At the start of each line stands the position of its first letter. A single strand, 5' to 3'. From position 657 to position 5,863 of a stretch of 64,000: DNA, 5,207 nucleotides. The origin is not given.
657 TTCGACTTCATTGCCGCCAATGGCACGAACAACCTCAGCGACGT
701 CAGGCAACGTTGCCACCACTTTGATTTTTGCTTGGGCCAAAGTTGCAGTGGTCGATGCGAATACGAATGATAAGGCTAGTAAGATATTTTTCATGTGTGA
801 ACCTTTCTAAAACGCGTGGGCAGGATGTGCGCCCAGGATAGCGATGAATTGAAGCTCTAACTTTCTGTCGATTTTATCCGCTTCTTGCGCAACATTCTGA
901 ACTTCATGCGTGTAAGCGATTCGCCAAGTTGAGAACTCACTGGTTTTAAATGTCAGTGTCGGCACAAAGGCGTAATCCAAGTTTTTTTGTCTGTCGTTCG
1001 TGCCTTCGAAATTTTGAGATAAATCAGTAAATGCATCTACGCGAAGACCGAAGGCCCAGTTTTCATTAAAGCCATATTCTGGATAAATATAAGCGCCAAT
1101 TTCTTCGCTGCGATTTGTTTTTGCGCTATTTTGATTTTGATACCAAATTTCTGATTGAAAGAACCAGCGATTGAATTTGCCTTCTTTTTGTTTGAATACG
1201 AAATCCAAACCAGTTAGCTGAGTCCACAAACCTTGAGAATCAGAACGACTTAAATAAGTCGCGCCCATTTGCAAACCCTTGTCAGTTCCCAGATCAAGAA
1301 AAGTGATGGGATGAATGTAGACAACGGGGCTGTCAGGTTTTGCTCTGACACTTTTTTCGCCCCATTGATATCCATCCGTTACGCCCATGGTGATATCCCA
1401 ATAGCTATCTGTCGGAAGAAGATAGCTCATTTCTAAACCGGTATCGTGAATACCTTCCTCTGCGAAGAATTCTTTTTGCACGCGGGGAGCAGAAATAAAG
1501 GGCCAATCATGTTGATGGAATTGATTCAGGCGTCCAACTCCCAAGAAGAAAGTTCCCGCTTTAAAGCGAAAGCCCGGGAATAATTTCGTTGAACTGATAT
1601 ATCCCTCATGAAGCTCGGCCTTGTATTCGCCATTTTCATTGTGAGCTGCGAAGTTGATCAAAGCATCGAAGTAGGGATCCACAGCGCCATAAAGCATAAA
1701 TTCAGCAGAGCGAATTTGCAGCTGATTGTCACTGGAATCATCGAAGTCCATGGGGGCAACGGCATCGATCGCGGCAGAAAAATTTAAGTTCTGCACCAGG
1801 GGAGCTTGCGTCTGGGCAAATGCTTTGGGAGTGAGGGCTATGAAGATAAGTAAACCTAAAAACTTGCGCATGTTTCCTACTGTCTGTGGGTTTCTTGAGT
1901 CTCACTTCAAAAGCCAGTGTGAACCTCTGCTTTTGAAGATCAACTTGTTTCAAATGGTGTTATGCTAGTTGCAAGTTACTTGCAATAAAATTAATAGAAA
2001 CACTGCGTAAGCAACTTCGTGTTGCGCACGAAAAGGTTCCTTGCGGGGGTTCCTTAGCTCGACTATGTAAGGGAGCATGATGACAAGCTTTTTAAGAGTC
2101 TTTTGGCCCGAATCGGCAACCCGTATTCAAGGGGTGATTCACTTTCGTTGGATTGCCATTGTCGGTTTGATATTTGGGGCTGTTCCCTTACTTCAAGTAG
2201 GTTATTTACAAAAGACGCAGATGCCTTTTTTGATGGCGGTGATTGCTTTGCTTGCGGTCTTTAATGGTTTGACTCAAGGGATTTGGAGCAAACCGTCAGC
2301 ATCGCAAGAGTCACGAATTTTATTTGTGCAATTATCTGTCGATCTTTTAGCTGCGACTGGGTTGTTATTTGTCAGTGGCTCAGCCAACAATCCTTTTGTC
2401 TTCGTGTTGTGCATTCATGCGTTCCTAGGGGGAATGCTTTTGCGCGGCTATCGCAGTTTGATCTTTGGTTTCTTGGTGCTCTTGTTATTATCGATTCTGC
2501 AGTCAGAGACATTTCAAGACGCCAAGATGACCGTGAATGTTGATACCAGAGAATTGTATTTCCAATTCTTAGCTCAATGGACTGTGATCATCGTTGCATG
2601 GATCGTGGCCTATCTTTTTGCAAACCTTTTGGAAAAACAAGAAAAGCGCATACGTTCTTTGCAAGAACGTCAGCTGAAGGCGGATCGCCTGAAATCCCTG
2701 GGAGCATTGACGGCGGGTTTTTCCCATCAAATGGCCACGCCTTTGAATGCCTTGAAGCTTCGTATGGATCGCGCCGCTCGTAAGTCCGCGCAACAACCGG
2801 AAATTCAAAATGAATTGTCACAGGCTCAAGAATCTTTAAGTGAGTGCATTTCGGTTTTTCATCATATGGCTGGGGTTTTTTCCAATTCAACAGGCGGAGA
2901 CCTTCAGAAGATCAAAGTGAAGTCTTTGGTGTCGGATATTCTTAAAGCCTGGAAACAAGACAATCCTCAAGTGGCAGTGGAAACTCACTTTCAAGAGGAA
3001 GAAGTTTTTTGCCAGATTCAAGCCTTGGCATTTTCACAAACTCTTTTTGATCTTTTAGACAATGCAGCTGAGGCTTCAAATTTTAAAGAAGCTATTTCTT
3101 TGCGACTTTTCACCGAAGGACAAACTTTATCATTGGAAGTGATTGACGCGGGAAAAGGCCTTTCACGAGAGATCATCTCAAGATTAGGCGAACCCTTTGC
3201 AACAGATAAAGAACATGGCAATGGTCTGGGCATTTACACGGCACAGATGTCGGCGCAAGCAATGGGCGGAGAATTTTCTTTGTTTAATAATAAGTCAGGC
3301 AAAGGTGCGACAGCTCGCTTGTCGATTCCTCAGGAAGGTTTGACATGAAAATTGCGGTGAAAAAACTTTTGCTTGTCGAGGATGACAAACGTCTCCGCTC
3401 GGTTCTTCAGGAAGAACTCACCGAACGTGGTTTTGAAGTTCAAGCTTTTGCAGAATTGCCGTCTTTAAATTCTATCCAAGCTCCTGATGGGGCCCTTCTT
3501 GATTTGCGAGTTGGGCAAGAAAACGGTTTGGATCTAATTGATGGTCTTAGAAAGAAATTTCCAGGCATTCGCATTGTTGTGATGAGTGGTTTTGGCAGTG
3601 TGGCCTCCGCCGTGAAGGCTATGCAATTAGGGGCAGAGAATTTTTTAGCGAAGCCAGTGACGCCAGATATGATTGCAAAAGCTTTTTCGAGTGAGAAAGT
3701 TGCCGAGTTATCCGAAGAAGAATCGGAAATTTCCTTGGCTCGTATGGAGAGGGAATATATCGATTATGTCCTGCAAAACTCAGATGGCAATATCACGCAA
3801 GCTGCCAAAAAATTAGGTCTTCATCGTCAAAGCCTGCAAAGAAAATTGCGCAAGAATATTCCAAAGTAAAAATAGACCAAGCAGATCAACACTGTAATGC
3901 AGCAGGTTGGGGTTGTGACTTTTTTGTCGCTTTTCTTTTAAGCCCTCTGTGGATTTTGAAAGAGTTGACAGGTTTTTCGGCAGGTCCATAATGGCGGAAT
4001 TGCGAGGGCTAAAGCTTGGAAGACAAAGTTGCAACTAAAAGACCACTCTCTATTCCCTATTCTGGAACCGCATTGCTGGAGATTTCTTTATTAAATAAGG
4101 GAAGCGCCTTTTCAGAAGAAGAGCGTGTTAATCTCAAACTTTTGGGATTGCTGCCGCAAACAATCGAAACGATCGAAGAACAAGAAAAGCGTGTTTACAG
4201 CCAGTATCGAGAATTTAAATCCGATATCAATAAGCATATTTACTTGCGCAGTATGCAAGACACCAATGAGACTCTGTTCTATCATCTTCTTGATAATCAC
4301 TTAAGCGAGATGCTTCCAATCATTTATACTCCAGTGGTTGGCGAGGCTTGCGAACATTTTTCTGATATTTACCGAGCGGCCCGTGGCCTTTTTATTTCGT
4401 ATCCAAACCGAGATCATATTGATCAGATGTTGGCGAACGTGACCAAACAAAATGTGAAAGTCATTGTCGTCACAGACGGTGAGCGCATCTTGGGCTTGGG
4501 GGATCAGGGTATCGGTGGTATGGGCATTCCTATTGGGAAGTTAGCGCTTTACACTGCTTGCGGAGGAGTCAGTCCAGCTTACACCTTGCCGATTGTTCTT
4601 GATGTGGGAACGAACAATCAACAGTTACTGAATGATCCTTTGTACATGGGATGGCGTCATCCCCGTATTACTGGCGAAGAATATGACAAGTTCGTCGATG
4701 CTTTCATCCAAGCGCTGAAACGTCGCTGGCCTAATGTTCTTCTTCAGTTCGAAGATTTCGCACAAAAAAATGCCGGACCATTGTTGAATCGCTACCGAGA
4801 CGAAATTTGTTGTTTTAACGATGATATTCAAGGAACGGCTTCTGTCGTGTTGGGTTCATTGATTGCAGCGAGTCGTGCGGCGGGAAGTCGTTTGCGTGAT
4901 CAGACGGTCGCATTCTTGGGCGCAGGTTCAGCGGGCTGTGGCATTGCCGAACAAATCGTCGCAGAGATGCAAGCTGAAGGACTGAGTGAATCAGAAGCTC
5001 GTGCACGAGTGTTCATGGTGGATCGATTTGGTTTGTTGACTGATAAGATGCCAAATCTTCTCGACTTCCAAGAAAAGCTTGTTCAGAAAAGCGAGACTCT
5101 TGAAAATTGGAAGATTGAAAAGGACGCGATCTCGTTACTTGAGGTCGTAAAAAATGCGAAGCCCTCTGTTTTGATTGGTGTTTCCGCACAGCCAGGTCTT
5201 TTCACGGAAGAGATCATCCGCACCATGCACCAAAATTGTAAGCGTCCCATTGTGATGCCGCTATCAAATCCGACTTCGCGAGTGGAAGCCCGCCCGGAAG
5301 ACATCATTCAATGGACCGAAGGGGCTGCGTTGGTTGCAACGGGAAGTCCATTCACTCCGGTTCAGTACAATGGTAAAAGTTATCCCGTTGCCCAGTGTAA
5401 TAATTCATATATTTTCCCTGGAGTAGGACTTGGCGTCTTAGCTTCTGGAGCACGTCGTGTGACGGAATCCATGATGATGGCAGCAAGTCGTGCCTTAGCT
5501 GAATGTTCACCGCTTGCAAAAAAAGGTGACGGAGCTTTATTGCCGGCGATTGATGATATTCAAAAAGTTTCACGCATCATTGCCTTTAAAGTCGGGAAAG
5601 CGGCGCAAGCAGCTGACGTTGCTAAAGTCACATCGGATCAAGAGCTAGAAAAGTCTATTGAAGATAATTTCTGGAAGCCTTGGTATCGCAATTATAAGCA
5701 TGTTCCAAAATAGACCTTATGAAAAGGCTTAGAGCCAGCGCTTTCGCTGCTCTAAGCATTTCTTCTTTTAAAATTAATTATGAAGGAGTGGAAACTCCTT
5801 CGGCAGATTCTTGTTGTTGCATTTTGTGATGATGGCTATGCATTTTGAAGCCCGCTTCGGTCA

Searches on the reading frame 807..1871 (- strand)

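Call 40: search_protein_families(library=pfam, proteins=[window:807-1871:-], max_evalue=0.001)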
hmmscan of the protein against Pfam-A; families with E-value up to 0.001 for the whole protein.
window:807-1871:- (354 aa): 1 family
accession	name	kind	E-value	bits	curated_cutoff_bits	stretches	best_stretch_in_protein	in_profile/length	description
PF07642.17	BBP2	-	4e-06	26.7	26.2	1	143-322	136-310/339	Putative beta-barrel porin-2, OmpL-like. bbp2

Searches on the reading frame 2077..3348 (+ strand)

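Call 40: search_protein_families(library=pfam, proteins=[window:2077-3348:+], max_evalue=0.001)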
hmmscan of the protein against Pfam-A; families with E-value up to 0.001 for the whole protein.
window:2077-3348:+ (423 aa): 2 families
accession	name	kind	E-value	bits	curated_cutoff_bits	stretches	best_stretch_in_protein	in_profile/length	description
PF02518.31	HATPase_c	-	4.9e-16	59.6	26.4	1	318-420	5-110/111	Histidine kinase-, DNA gyrase B-, and HSP90-like ATPase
PF25323.1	6TM_PilS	-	0.0004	20.6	27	1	10-187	4-184/189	PilS-like transmembrane domain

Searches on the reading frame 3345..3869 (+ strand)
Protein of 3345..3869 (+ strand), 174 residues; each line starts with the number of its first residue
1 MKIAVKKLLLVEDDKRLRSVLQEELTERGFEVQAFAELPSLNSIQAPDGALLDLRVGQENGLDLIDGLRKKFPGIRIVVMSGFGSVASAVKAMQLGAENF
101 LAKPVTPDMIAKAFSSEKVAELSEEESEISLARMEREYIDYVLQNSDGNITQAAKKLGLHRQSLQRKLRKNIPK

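Call 40: search_protein_families(library=pfam, proteins=[window:3345-3869:+], max_evalue=0.001)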
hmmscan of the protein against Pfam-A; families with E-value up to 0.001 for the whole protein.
window:3345-3869:+ (174 aa): 3 families
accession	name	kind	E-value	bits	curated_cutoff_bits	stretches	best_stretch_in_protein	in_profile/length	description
PF00072.30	Response_reg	-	5.8e-18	65.5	30.2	1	9-113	2-109/111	Response regulator receiver domain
PF02954.25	HTH_8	-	1.2e-12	47.8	22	1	131-170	2-41/42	Bacterial regulatory protein, Fis family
PF13556.12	HTH_30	-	3.1e-05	24.1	27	1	145-170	10-35/59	PucR C-terminal helix-turn-helix domain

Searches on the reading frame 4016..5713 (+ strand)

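Call 40: search_protein_families(library=pfam, proteins=[window:4016-5713:+], max_evalue=0.001)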
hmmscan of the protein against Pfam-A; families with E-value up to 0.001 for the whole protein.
window:4016-5713:+ (565 aa): 2 families
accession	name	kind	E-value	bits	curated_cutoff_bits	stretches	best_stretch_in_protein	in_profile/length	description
PF03949.21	Malic_M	-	1.5e-105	352.6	23.5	1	271-530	1-257/258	Malic enzyme, NAD binding domain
PF00390.24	malic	-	9.7e-78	260.6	23.1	1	81-261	1-182/182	Malic enzyme, N-terminal domain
